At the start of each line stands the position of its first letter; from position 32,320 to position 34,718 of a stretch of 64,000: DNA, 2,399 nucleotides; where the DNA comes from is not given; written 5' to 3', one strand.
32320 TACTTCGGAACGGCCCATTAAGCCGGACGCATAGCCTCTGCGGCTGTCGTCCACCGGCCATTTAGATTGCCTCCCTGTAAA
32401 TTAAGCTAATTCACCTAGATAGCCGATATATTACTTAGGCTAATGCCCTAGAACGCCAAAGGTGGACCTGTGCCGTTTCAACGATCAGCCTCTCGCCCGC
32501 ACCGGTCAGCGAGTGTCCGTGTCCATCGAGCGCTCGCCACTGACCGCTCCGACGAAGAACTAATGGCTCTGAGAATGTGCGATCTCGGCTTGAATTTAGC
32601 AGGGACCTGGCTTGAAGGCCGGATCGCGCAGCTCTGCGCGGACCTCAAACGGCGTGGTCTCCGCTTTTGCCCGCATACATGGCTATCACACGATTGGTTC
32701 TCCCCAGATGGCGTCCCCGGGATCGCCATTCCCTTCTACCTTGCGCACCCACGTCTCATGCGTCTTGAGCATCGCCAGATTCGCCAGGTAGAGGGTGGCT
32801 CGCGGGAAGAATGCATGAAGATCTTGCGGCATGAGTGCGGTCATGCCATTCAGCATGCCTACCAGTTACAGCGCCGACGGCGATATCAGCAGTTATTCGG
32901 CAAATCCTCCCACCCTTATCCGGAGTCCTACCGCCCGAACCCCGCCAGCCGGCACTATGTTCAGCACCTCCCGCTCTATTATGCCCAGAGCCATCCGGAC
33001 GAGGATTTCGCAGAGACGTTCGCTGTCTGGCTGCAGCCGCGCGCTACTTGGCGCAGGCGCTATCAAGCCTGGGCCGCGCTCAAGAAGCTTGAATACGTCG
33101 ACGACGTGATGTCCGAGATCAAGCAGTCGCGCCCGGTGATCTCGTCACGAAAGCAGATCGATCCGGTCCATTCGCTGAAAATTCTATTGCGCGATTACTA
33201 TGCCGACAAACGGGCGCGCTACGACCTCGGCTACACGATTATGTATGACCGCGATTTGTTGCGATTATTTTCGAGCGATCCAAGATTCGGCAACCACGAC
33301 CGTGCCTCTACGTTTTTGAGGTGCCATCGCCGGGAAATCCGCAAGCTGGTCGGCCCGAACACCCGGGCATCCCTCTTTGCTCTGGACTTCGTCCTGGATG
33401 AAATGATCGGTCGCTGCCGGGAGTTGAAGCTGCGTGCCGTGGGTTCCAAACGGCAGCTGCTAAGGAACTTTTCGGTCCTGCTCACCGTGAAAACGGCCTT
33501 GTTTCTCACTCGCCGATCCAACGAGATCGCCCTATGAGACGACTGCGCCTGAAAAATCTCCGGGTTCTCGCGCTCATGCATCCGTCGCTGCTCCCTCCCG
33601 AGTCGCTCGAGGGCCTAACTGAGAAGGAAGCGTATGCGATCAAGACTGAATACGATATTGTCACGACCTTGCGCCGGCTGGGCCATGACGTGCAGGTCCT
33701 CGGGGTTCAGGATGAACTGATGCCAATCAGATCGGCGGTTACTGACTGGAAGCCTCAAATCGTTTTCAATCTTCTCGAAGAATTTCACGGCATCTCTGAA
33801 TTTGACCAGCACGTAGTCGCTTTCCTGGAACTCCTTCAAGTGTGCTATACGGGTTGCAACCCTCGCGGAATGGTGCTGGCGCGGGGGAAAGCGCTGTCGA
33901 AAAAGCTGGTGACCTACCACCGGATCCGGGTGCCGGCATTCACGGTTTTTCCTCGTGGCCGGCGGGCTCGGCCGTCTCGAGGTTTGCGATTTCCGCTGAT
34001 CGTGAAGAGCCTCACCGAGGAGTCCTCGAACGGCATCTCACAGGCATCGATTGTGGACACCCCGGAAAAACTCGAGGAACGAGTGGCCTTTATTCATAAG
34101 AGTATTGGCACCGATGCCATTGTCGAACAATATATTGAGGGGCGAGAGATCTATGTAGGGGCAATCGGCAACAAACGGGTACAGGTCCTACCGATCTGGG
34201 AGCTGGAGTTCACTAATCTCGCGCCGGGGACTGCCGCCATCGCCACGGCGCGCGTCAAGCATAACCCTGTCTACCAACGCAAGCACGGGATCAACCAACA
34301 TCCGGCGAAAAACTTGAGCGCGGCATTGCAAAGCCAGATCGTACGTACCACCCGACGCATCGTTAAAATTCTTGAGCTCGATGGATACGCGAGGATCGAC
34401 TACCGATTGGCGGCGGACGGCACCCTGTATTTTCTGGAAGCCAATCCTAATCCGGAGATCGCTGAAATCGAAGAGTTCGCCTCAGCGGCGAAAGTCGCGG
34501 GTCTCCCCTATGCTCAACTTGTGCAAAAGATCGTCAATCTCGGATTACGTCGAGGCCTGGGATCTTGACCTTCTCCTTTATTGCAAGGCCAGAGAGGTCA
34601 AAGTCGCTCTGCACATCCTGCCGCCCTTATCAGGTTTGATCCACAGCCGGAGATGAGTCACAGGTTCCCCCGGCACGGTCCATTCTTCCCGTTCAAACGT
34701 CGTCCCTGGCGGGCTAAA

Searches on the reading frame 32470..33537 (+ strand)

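Call 53: search_protein_families(library=pfam, proteins=[window:32470-33537:+], max_evalue=0.00001)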
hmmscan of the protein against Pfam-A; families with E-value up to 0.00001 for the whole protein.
window:32470-33537:+ (355 aa): 1 family
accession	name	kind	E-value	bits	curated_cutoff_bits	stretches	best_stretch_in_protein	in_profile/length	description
PF15887.11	Peptidase_Mx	-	1.6e-09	38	27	1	119-195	90-171/236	Putative zinc-binding metallo-peptidase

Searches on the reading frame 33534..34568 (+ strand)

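Call 53: search_protein_families(library=pfam, proteins=[window:33534-34568:+], max_evalue=0.00001)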
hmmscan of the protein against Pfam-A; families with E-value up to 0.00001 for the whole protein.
window:33534-34568:+ (344 aa): 1 family
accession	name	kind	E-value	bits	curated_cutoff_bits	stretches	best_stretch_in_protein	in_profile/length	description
PF07478.18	Dala_Dala_lig_C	-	6.4e-24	85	24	1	149-334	33-203/204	D-ala D-ala ligase C-terminus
